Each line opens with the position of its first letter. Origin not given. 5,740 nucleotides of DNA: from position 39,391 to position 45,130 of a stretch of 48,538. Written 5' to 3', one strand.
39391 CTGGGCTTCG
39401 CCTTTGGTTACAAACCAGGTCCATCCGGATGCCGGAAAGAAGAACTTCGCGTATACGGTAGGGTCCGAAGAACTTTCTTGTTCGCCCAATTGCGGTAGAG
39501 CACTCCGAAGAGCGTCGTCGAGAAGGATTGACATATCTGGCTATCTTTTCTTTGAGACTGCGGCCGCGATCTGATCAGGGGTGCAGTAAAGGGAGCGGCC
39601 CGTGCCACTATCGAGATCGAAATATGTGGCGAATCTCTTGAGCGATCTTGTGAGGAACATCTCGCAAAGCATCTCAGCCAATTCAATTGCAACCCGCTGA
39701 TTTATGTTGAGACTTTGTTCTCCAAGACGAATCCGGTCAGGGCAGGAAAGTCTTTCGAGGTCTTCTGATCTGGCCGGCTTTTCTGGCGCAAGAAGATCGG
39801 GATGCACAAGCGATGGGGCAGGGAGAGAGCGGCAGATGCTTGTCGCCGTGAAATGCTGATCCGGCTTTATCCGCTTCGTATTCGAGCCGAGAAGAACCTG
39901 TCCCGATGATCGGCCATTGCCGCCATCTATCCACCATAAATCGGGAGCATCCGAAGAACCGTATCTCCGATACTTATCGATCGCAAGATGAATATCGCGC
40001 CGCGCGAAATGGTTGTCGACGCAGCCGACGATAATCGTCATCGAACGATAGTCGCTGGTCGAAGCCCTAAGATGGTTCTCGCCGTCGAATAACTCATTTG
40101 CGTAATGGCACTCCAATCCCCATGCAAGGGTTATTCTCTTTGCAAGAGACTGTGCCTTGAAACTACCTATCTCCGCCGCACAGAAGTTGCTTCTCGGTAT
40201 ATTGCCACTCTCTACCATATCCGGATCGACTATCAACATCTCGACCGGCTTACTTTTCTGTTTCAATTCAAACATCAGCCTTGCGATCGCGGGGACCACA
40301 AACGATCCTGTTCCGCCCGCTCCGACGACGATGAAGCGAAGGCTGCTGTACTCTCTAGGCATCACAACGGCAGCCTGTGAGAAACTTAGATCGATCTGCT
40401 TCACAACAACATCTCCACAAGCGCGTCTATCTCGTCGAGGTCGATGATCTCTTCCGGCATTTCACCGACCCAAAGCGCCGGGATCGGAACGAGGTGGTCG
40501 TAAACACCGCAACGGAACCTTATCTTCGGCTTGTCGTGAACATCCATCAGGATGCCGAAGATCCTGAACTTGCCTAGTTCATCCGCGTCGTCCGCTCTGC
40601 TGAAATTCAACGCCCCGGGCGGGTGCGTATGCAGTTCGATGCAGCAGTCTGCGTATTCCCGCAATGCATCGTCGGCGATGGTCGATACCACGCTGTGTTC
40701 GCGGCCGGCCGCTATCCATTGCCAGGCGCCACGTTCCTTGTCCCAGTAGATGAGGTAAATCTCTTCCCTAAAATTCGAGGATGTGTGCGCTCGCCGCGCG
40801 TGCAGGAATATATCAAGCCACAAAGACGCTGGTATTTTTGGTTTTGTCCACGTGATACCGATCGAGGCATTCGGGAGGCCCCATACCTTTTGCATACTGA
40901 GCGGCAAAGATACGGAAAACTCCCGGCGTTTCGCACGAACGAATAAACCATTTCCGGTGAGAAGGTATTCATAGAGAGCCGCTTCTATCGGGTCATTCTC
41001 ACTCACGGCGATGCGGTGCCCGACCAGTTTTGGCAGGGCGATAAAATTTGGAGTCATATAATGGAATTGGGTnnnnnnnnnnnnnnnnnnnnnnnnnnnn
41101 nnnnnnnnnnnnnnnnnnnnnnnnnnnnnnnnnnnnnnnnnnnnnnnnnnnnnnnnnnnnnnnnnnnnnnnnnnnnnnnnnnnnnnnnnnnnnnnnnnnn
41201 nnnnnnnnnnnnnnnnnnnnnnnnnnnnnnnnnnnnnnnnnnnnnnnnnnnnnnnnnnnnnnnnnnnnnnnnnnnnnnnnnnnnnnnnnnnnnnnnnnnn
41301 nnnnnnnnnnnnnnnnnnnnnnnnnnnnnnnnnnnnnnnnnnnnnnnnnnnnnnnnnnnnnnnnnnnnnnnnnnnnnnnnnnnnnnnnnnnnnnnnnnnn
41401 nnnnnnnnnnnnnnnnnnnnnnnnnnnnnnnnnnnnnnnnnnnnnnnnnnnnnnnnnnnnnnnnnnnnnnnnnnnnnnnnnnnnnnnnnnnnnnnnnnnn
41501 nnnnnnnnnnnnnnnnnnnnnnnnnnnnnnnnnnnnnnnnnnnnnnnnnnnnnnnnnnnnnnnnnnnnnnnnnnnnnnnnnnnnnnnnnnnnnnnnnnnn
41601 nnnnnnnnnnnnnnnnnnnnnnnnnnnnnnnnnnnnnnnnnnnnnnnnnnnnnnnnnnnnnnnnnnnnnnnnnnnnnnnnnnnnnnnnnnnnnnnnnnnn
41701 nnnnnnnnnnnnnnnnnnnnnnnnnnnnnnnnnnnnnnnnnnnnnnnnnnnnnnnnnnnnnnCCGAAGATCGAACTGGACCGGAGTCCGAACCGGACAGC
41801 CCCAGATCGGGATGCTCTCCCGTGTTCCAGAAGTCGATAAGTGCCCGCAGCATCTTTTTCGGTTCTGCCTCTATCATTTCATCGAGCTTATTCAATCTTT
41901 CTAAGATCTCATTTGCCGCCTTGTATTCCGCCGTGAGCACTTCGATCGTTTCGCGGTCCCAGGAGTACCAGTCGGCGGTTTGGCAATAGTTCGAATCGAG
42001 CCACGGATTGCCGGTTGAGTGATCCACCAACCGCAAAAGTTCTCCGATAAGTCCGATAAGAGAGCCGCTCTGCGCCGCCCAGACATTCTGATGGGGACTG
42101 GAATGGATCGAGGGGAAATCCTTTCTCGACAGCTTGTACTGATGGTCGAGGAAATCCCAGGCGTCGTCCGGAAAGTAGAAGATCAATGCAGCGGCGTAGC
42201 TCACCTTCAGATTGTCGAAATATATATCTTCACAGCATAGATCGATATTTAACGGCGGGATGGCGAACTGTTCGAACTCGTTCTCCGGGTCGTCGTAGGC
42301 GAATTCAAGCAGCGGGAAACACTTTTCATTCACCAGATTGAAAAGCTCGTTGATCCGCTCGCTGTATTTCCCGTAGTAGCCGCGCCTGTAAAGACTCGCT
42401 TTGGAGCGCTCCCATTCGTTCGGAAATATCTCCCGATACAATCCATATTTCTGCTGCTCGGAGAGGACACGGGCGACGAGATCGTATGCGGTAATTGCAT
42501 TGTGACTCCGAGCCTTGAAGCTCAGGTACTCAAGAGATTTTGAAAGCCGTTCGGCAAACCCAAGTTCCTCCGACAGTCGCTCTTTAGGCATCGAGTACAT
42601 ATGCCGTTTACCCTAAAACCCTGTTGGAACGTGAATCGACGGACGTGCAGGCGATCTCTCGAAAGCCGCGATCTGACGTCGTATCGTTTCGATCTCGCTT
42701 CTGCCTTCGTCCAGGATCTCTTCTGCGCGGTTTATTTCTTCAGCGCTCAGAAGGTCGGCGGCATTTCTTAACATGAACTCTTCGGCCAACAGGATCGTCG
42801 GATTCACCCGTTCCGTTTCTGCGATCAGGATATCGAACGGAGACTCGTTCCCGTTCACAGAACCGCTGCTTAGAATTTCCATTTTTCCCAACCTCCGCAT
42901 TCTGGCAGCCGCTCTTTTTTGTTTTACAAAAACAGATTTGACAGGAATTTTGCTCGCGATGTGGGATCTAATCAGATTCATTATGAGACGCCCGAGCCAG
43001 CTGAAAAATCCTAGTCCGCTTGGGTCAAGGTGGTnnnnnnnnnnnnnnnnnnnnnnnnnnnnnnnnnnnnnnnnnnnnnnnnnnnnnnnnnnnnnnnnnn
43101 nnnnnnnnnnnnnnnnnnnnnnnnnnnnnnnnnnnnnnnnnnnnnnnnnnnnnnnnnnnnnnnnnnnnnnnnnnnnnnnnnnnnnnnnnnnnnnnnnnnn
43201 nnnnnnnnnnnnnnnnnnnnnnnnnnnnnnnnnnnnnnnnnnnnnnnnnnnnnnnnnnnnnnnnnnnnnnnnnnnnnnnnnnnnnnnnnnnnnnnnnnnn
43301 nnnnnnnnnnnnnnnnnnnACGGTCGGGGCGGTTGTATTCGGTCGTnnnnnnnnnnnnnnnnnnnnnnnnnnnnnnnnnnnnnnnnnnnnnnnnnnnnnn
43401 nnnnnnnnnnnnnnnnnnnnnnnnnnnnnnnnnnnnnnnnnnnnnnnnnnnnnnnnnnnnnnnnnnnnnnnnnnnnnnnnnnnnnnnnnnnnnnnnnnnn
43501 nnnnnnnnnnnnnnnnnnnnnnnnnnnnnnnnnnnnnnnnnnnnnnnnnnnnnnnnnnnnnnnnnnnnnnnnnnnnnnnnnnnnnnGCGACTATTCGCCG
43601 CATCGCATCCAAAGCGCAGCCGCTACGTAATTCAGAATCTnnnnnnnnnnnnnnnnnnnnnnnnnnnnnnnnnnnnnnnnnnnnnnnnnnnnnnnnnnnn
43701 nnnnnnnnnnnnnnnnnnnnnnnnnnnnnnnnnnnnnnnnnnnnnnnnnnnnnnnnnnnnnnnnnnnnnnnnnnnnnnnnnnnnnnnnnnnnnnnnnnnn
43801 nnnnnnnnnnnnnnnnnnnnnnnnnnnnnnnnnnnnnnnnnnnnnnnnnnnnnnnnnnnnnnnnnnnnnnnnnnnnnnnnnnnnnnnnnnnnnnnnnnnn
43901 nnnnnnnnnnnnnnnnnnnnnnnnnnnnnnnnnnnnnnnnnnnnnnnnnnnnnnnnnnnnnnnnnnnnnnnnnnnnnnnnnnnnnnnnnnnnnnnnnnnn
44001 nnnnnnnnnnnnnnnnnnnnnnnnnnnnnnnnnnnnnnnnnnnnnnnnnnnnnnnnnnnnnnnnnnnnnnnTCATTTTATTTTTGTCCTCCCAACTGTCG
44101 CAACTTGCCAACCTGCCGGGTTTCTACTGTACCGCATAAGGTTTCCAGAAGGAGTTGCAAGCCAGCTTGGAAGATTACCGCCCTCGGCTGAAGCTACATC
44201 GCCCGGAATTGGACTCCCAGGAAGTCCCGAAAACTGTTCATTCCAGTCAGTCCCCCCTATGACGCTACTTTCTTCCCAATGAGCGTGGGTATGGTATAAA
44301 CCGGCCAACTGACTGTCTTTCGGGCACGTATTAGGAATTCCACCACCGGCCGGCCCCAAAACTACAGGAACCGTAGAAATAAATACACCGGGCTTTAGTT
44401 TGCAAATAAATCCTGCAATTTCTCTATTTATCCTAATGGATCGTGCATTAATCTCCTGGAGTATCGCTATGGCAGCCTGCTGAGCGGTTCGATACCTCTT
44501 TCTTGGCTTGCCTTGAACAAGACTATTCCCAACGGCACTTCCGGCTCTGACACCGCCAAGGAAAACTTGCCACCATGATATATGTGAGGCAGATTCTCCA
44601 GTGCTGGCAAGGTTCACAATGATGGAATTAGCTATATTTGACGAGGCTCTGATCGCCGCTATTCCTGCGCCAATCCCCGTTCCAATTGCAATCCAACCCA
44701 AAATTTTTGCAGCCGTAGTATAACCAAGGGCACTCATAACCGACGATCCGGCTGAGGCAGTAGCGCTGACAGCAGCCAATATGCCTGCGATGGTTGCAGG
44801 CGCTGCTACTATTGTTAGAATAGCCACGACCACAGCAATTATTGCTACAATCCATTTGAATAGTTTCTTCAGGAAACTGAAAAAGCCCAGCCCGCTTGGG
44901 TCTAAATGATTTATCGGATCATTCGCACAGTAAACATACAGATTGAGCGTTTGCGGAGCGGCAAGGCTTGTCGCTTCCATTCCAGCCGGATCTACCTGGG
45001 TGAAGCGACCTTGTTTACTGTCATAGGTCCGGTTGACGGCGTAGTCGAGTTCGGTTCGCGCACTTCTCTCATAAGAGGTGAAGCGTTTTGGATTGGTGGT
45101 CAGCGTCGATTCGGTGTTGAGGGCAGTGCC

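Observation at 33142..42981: PRTRC-like E1-E2-JAB cassette fused in one 14-gene operon with a Ycf46-like AAA+/DUF1257/DUF2997 trio and an orphan radical-SAM activase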

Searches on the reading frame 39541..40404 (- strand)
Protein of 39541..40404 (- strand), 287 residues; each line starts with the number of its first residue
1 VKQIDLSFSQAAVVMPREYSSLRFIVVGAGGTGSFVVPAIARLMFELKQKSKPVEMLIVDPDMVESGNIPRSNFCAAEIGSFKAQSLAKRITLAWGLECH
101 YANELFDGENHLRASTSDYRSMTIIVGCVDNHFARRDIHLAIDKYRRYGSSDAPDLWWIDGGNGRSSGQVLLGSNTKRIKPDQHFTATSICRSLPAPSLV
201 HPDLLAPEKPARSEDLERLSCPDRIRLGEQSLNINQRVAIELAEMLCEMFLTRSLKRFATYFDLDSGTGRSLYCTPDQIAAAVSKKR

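Call 4: search_protein_families(library=pfam, max_evalue=0.01, proteins=[window:39541-40404:-])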
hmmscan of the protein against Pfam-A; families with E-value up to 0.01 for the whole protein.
window:39541-40404:- (287 aa): 2 families
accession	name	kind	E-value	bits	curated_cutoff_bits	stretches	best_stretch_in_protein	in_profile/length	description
PF00899.27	ThiF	-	6.6e-11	42.2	28.1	1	20-170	19-150/238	ThiF family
PF13809.12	Tubulin_2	-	0.0086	15.8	27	0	25-69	1-48/356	Tubulin like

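Call 6: search_protein_families(library=ncbifam, max_evalue=0.01, proteins=[window:39541-40404:-])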
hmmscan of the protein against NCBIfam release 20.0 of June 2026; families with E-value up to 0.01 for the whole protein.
window:39541-40404:- (287 aa): 5 families
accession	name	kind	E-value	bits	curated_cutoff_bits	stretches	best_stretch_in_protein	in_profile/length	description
TIGR03736.1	PRTRC_ThiF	hypoth_equivalog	4.6e-38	130.9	144.75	1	21-274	11-243/245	PRTRC system ThiF family protein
NF006395.0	PRK08644.1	equivalog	1.8e-07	31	159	1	21-134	30-132/215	sulfur carrier protein ThiS adenylyltransferase ThiF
NF058523.1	6A-MBL_cap2_3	equivalog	0.00025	19.7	320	1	18-96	296-365/665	anti-phage 6A-MBL system cap2_3 protein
TIGR02356.1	adenyl_thiF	equivalog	0.00052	19.5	275.25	1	20-139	20-129/203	thiazole biosynthesis adenylyltransferase ThiF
TIGR02354.1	thiF_fam2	equivalog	0.001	19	152.2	1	23-92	23-84/200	thiamine biosynthesis protein ThiF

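Call 7: search_protein_families(library=padloc, max_evalue=0.01, proteins=[window:39541-40404:-])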
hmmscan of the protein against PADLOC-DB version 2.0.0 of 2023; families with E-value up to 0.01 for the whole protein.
window:39541-40404:- (287 aa): 17 families
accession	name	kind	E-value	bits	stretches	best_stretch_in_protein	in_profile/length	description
PDLC00848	E1-E2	-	4.1e-08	30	1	17-128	370-472/607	E1-E2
PDLC00832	E1-E2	-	6.1e-07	26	1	19-92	336-401/588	E1-E2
PDLC00839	E1-E2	-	3.5e-06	23.6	1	18-93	367-434/602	E1-E2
PDLC00829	E1-E2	-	8.4e-06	23.1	1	20-139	170-281/426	E1-E2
PDLC00857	E1-E2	-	1.1e-05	22.2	1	19-92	344-409/589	E1-E2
PDLC00856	E1-E2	-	2.5e-05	21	1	19-95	320-388/573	E1-E2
PDLC00836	E1-E2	-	3e-05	20.8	1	22-92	342-404/602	E1-E2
PDLC00835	E1-E2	-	0.00012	18.5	1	21-129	373-471/778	E1-E2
PDLC00851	E1-E2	-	0.00022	18.2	1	21-94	240-305/491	E1-E2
PDLC00844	E1-E2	-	0.00029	17.6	1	17-93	272-340/489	E1-E2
PDLC00853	E1-E2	-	0.0012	15.9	1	20-92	309-377/546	E1-E2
PDLC00855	E1-E2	-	0.0015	15.7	1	21-92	302-365/579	E1-E2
PDLC00830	E1-E2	-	0.0015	15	1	19-132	308-413/551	E1-E2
PDLC00828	E1-E2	-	0.003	14.9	1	20-99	174-245/431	E1-E2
PDLC00854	E1-E2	-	0.0036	14.2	1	19-91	359-427/605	E1-E2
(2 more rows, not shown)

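Call 76: search_protein_families(library=phrogs, max_evalue=0.001, proteins=[window:39541-40404:-])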
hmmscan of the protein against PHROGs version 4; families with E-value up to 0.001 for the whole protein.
window:39541-40404:- (287 aa): 0 families

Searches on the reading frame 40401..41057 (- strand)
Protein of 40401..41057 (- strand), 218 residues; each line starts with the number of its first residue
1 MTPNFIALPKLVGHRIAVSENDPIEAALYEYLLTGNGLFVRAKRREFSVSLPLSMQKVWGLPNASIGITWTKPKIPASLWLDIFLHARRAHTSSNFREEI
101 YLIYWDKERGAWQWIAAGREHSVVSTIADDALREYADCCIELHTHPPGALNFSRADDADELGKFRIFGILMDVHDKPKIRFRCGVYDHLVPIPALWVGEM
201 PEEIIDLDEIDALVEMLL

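Call 4: search_protein_families(library=pfam, max_evalue=0.01, proteins=[window:40401-41057:-])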
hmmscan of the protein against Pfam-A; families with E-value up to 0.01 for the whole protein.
window:40401-41057:- (218 aa): 3 families
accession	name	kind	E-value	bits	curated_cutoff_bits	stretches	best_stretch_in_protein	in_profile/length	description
PF14464.11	Prok-JAB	-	0.00036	20.8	25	1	85-178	10-107/114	Prokaryotic homologs of the JAB domain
PF04002.20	RadC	-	0.0046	17.3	22.1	1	97-157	20-85/121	RadC-like JAB domain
PF19560.4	DUF6082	-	0.0073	16.3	26.7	0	89-137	103-151/163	Family of unknown function (DUF6082)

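Call 6: search_protein_families(library=ncbifam, max_evalue=0.01, proteins=[window:40401-41057:-])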
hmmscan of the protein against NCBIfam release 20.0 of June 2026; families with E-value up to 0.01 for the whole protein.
window:40401-41057:- (218 aa): 1 family
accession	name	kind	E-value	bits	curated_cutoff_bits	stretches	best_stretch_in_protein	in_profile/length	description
TIGR03735.1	PRTRC_A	hypoth_equivalog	2.7e-10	40.1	101.8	1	29-191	27-190/192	PRTRC system protein A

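Call 7: search_protein_families(library=padloc, max_evalue=0.01, proteins=[window:40401-41057:-])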
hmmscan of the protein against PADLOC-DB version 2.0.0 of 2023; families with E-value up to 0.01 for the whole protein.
window:40401-41057:- (218 aa): 0 families

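Call 76: search_protein_families(library=phrogs, max_evalue=0.001, proteins=[window:40401-41057:-])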
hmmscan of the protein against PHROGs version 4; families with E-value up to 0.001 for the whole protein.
window:40401-41057:- (218 aa): 0 families

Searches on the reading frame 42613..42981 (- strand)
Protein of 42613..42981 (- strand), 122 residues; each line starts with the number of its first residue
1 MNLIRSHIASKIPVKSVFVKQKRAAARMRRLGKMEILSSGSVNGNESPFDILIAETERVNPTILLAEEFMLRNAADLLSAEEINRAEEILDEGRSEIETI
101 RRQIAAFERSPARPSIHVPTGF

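Call 4: search_protein_families(library=pfam, max_evalue=0.01, proteins=[window:42613-42981:-])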
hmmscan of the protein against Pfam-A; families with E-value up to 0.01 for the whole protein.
window:42613-42981:- (122 aa): 0 families

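Call 6: search_protein_families(library=ncbifam, max_evalue=0.01, proteins=[window:42613-42981:-])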
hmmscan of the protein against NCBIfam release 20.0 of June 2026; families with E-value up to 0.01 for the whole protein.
window:42613-42981:- (122 aa): 0 families

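Call 32: search_protein_families(library=pfam, max_evalue=1, proteins=[window:42613-42981:-])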
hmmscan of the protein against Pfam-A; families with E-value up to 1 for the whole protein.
window:42613-42981:- (122 aa): 0 families

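Call 101: search_protein_families(library=padloc, max_evalue=0.001, proteins=[window:42613-42981:-])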
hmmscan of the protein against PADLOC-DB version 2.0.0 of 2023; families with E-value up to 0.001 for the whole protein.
window:42613-42981:- (122 aa): 0 families

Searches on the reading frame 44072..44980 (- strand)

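Call 5: search_protein_families(library=pfam, max_evalue=0.01, proteins=[window:44072-44980:-])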
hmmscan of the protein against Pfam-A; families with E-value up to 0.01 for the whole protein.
window:44072-44980:- (302 aa): 1 family
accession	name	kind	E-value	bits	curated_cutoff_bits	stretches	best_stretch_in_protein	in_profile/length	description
PF14220.11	DUF4329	-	5.6e-16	59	28.6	1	168-285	2-105/116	Domain of unknown function (DUF4329)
